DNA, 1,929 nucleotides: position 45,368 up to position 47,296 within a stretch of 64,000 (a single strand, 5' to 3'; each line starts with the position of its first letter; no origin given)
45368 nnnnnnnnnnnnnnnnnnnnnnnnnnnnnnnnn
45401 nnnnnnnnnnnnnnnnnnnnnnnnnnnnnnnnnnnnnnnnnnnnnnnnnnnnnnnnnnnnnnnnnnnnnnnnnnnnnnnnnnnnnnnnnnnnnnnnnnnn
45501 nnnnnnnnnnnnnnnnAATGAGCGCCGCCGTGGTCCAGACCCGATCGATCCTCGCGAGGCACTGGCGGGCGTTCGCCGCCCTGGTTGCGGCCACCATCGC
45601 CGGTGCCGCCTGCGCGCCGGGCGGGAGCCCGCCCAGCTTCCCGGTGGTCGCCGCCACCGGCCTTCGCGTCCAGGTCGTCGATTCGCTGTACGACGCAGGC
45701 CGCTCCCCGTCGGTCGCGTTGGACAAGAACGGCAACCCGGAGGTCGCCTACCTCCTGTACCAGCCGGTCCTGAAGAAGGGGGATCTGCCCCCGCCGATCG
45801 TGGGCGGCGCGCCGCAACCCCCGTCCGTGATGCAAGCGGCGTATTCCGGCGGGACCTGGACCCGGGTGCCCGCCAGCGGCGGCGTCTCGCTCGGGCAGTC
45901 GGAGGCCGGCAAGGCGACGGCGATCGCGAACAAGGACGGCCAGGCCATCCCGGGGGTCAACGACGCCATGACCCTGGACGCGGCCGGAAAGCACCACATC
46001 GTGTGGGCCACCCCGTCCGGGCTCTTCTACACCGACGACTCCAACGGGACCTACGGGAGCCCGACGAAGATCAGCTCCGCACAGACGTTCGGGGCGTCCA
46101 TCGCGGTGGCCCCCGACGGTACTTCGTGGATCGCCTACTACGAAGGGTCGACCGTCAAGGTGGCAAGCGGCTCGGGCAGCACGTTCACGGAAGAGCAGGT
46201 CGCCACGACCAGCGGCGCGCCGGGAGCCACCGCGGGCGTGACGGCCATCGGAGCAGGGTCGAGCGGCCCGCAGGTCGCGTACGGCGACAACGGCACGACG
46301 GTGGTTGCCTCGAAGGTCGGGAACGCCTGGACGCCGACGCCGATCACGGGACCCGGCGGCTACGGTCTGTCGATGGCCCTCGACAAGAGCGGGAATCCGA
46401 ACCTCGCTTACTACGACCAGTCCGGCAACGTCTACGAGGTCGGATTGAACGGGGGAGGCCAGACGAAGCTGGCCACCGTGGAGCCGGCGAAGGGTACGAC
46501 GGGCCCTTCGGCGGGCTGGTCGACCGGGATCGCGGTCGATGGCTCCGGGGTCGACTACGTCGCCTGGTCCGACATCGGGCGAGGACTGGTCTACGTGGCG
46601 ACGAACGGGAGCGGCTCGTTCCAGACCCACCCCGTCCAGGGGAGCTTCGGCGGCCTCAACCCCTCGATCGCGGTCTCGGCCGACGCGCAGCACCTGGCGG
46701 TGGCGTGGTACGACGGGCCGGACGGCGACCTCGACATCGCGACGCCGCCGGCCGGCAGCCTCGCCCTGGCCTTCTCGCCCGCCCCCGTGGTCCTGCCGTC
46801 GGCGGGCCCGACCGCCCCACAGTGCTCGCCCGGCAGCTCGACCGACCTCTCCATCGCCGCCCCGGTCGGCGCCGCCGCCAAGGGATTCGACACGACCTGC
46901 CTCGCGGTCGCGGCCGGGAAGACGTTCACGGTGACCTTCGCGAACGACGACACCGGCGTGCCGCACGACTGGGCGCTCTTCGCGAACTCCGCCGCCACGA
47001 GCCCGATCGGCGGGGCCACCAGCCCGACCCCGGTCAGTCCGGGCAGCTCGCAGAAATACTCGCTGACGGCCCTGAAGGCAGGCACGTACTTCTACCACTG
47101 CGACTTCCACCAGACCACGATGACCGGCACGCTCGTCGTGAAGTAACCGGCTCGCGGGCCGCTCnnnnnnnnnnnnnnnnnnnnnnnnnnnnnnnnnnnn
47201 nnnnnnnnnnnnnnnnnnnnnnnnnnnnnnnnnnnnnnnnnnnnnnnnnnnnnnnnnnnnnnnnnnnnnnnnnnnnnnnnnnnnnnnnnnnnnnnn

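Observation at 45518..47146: Seven-repeat propeller-like lipoprotein fused to a cupredoxin that is paralogous to the NirK C-terminal domain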

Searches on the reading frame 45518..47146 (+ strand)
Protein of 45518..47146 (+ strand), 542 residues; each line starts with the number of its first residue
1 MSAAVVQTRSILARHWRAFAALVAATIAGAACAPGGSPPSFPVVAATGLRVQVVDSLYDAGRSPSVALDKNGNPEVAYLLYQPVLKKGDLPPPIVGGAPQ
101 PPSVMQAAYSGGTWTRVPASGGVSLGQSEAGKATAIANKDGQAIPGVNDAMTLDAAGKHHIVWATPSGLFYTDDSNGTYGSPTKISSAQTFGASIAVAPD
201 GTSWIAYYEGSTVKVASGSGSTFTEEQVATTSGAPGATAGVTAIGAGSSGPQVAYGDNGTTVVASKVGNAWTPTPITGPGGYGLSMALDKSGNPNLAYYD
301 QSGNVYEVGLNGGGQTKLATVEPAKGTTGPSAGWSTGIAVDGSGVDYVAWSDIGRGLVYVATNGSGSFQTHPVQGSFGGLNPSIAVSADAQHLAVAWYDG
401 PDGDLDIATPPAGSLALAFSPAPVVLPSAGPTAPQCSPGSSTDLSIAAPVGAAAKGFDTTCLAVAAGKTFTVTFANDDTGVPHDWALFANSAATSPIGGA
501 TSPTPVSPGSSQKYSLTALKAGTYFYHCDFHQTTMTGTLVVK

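Call 3: search_protein_families(library=pfam, proteins=[window:45518-47146:+], max_evalue=1)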
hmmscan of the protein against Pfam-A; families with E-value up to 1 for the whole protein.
window:45518-47146:+ (542 aa): 3 families
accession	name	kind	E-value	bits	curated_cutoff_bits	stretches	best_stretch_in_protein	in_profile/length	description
PF13473.12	Cupredoxin_1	-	3.7e-09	37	27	1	453-541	28-104/104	Cupredoxin-like domain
PF00127.26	Copper-bind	-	6.4e-06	26.9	21.2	1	457-542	14-99/99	Copper binding proteins, plastocyanin/azurin family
PF07732.21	Cu-oxidase_3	-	0.0011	19.5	21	1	503-541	72-114/119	Multicopper oxidase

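Call 4: search_protein_families(library=ncbifam, proteins=[window:45518-47146:+], max_evalue=1)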
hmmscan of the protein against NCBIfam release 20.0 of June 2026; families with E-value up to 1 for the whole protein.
window:45518-47146:+ (542 aa): 6 families
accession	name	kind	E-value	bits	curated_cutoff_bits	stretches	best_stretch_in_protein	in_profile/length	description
TIGR02376.1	Cu_nitrite_red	equivalog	6.3e-07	29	296.3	1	462-532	61-128/326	copper-containing nitrite reductase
NF053835.1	PDIAV_lipo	equivalog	3.2e-05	23.5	90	1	337-391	44-101/458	PDIAV motif-containing lipoprotein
TIGR02656.1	cyanin_plasto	equivalog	6.6e-05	23.3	87.85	1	456-542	13-99/99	plastocyanin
TIGR02657.1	amicyanin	equivalog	9.7e-05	22.7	110.2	1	454-541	5-82/83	amicyanin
TIGR03390.1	ascorbOXfungal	equivalog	0.11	10.9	445.35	1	489-542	71-128/538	L-ascorbate oxidase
NF038022.1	PorACj_fam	subfamily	0.13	12.3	28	1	351-367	15-31/32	PorACj family cell wall channel-forming small protein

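Call 6: search_solved_structures(query=window:45518-47146:+, max_evalue=1, show_alignments=2)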
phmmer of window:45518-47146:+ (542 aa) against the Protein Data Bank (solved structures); distinct sequences matched with E-value up to 1: 27.
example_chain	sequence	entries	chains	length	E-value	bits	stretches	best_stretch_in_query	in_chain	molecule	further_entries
1sfd_A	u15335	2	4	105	7.7e-06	28.2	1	432-541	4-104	Amicyanin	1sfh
4p5r_A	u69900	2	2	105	9.2e-05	24.6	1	432-541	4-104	Amicyanin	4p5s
1sf3_A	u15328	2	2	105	9.5e-05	24.6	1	432-541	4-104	Amicyanin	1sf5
1aac_A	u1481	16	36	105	0.00017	23.7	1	432-541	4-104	AMICYANIN | PROTEIN (AMICYANIN)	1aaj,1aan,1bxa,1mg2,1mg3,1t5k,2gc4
2qdv_A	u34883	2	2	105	0.00019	23.5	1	432-541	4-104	Amicyanin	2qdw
1mda_A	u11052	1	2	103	0.0002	23.5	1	432-541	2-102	AMICYANIN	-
2aan_A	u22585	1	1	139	0.00023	23.3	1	445-498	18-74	auracyanin A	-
3ply_A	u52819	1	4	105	0.00023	23.3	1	432-541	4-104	Amicyanin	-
3ie9_A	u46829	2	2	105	0.0003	22.9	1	432-540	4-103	Amicyanin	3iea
2idq_A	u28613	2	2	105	0.00038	22.6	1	432-534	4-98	Amicyanin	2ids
2idt_A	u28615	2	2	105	0.00038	22.6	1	432-533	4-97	Amicyanin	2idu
3rym_A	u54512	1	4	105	0.00042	22.4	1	432-533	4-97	Amicyanin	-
5tb7_A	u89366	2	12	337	0.00052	22.1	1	462-530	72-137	Nitrite reductase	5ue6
1kbv_A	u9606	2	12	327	0.00055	22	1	462-530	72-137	Major outer membrane protein PAN 1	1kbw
2gb2_A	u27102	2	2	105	0.0022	20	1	432-541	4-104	Amicyanin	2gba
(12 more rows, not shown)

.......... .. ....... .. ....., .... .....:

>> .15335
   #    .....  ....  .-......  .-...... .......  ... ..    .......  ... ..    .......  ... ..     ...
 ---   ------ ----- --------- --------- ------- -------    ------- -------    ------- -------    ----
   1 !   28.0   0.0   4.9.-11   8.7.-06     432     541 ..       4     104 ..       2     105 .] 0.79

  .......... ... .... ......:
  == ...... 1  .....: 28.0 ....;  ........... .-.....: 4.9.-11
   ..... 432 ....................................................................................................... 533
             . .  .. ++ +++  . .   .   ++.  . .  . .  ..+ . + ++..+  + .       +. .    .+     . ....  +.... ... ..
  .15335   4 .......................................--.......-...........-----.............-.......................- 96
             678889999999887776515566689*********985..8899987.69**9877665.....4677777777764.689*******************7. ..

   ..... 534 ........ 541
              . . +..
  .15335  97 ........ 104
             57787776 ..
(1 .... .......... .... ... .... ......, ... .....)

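Call 7: find_homologous_proteins(query=window:45518-47146:+)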
Query window:45518-47146:+ (542 aa): 67 proteins with E <= 0.001 among 8000 candidates.
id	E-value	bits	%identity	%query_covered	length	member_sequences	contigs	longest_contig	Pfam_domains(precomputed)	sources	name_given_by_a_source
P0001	0.0e+0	1179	100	100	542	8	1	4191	PF00127.27,PF13473.13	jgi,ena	-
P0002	3.1e-161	556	53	93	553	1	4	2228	PF00127.27,PF13473.13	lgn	-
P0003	3.4e-155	536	50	98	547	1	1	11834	PF13473.13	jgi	jgi:plastocyanin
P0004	9.7e-149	515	50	100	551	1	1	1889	PF13473.13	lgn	-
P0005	2.0e-146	507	50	98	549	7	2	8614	PF13473.13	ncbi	-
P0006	8.2e-146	505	50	96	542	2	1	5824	PF13473.13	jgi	-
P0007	2.5e-145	503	49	100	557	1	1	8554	PF13473.13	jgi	jgi:plastocyanin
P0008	1.0e-141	492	50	93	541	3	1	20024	PF00127.27,PF13473.13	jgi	jgi:plastocyanin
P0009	1.3e-139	485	49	93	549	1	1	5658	PF13473.13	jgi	jgi:plastocyanin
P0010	2.8e-137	477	47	100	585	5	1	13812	PF13473.13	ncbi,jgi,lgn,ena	-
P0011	2.9e-137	477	47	100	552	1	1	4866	PF13473.13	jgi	jgi:plastocyanin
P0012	1.3e-135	471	47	98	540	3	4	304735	PF00127.27,PF13473.13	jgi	jgi:plastocyanin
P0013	3.4e-134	467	49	91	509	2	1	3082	PF13473.13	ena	-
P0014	4.2e-133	463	46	95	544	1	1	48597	PF13473.13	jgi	jgi:hypothetical protein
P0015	1.9e-132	461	46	93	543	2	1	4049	PF13473.13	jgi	jgi:plastocyanin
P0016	5.8e-132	459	46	93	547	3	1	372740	PF13473.13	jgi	jgi:plastocyanin/predicted secreted protein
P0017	1.9e-131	458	46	90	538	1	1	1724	PF13473.13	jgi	jgi:plastocyanin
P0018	2.2e-131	457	46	95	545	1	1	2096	PF13473.13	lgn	-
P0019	3.1e-131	457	47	95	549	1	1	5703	PF00127.27,PF13473.13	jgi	jgi:plastocyanin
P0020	2.4e-130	454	46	93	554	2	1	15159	PF13473.13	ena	-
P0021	2.4e-130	454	46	95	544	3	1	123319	PF13473.13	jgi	-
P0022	5.9e-130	453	48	95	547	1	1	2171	PF13473.13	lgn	-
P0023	7.8e-130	452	46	93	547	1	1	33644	PF13473.13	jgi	jgi:plastocyanin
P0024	1.8e-128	448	46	93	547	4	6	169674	PF13473.13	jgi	jgi:plastocyanin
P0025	8.5e-128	446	46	93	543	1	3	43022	PF00127.27,PF13473.13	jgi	jgi:plastocyanin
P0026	6.9e-127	443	48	91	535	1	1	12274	PF13473.13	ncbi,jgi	-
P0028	1.4e-125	438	45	92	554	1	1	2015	PF13473.13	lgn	-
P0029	1.2e-124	435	44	93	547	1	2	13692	PF13473.13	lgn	-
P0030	5.5e-124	433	45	93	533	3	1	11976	PF13473.13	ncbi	-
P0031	2.3e-123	431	45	93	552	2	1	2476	PF13473.13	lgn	-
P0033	6.3e-123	430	44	94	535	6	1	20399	PF13473.13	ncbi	-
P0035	1.1e-122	429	42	93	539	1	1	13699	PF13473.13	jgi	jgi:plastocyanin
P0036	2.7e-122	427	43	95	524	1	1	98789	PF13473.13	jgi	jgi:plastocyanin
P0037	4.6e-122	427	44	100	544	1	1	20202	PF13473.13,PF15892.12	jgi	jgi:plastocyanin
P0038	2.0e-121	425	44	100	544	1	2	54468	PF00127.27,PF13473.13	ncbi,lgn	-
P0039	3.2e-120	421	45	93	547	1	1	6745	PF13473.13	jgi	jgi:plastocyanin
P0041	1.4e-118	415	46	93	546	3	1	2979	PF13473.13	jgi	jgi:plastocyanin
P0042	1.9e-118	415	43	94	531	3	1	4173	PF13473.13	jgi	jgi:plastocyanin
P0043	3.0e-118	414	43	95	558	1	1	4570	PF00127.27,PF13473.13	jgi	jgi:plastocyanin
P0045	6.5e-117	410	44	98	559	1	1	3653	PF13473.13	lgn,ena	-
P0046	4.2e-116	407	44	100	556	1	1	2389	PF13473.13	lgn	-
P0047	6.1e-115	403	44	91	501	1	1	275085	PF13473.13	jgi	jgi:plastocyanin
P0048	2.7e-114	401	42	98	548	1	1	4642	PF13473.13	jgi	jgi:plastocyanin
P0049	6.7e-114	400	44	94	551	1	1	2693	PF00127.27,PF13473.13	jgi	jgi:plastocyanin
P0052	2.2e-106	375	44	85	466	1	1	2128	PF13473.13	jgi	jgi:plastocyanin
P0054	7.7e-99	350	41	95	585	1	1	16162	PF00127.27,PF13473.13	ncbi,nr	ncbi:MAG TPA: cupredoxin domain-containing protein [Actinomycetota bacterium]|nr:cupredoxin domain-c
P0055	3.9e-97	344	41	95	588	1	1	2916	PF00127.27,PF13473.13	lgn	-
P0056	2.4e-96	342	41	95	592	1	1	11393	PF13473.13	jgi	jgi:plastocyanin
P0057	8.1e-96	340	39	94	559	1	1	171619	PF13473.13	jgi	jgi:plastocyanin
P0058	2.1e-94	335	39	95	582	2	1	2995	PF00127.27,PF13473.13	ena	-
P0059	2.2e-91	325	40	93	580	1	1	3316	PF13473.13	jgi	jgi:hypothetical protein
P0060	1.4e-89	319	40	100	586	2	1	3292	PF13473.13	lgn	-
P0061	1.3e-86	310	38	95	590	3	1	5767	PF13473.13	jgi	jgi:hypothetical protein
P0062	2.3e-86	309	38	95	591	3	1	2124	PF13473.13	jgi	jgi:hypothetical protein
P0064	3.7e-69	252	43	60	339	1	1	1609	PF13473.13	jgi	jgi:hypothetical protein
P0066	2.7e-28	117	29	97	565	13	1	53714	PF13473.13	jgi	jgi:hypothetical protein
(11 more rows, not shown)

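Call 11: find_encoding_contigs(protein=P0016, flank=10000, max_places=2)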
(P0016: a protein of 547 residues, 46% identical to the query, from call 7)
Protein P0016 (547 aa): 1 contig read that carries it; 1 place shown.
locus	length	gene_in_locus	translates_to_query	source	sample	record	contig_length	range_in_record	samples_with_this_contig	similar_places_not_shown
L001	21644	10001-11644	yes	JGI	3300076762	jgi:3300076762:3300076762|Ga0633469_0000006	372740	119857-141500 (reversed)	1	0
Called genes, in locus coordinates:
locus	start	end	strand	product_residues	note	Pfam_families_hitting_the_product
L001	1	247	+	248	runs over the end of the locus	PF00005:ABC_tran, PF02463:SMC_N (weak), PF13304:AAA_21 (weak)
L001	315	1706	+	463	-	PF23167:DUF7057 (faint), PF01839:FG-GAP, PF13517:FG-GAP_3 (weak), PF01839:FG-GAP, PF13517:FG-GAP_3 (weak), PF01839:FG-GAP (weak), PF13517:FG-GAP_3 (weak), PF01839:FG-GAP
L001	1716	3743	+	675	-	PF00270:DEAD (faint), PF04851:ResIII, PF17757:UvrB_inter, PF27431:UvrB_3rd, PF00271:Helicase_C, PF12344:UvrB, PF02151:UVR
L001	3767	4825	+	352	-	PF01979:Amidohydro_1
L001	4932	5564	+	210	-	-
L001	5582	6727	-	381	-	PF00266:Aminotran_5, PF22580:KYNU_C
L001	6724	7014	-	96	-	-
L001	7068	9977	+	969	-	PF00005:ABC_tran (faint), PF02463:SMC_N (faint), PF03193:RsgA_GTPase (faint), PF13191:AAA_16 (faint), PF13476:AAA_23 (faint), PF13555:AAA_29 (faint), PF17760:UvrA_inter, PF17755:UvrA_DNA-bind, +2 more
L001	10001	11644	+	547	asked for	PF13473:Cupredoxin_1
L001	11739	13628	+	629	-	PF01541:GIY-YIG (weak), PF27096:UvrC_M, PF02151:UVR, PF22920:UvrC_RNaseH, PF08459:UvrC_RNaseH_dom, PF12826:HHH_2, PF14520:HHH_5, PF00633:HHH (weak)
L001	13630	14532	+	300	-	PF03668:RapZ-like_N, PF22740:PapZ_C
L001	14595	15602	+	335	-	PF00044:Gp_dh_N, PF02800:Gp_dh_C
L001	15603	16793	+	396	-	PF00162:PGK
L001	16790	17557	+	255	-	PF00121:TIM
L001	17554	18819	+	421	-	PF01676:Metalloenzyme, PF10143:PhosphMutase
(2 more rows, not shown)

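Call 12: find_encoding_contigs(protein=P0012, flank=10000, max_places=2)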
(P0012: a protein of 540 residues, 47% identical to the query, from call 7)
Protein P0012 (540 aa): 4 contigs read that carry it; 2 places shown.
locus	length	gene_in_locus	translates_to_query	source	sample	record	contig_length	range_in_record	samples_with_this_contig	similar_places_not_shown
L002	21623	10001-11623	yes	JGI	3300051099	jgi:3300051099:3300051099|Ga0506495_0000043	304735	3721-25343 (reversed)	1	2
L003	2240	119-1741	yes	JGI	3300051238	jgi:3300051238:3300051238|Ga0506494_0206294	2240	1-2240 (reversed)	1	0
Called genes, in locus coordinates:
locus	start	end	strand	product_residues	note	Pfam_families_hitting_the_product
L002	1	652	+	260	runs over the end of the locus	PF02463:SMC_N (faint), PF00005:ABC_tran, PF13304:AAA_21 (faint)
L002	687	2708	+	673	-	PF00270:DEAD (faint), PF04851:ResIII, PF17757:UvrB_inter, PF27431:UvrB_3rd, PF00271:Helicase_C, PF12344:UvrB, PF02151:UVR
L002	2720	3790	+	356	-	PF01979:Amidohydro_1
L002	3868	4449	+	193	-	-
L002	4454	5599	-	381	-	PF00266:Aminotran_5, PF22580:KYNU_C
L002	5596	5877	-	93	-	-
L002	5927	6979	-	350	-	PF00930:DPPIV_N (faint), PF26549:Tricorn_N, PF26550:Tricorn_2nd (faint), PF07676:PD40 (weak), PF26549:Tricorn_N, PF07676:PD40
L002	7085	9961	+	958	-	PF00005:ABC_tran (faint), PF02463:SMC_N (faint), PF03193:RsgA_GTPase (faint), PF13191:AAA_16 (faint), PF13304:AAA_21 (faint), PF13401:AAA_22 (faint), PF17760:UvrA_inter, PF17755:UvrA_DNA-bind, +2 more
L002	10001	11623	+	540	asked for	PF13473:Cupredoxin_1, PF00127:Copper-bind (weak)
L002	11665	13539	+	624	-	PF01541:GIY-YIG (faint), PF27096:UvrC_M, PF02151:UVR, PF22920:UvrC_RNaseH, PF08459:UvrC_RNaseH_dom, PF00633:HHH (faint), PF12826:HHH_2 (weak), PF14520:HHH_5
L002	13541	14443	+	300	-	PF03668:RapZ-like_N, PF22740:PapZ_C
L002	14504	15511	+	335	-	PF00044:Gp_dh_N, PF02800:Gp_dh_C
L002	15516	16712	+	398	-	PF00162:PGK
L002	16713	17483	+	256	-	PF00121:TIM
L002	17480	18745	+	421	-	PF01676:Metalloenzyme, PF10143:PhosphMutase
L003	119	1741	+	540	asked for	PF13473:Cupredoxin_1, PF00127:Copper-bind (weak)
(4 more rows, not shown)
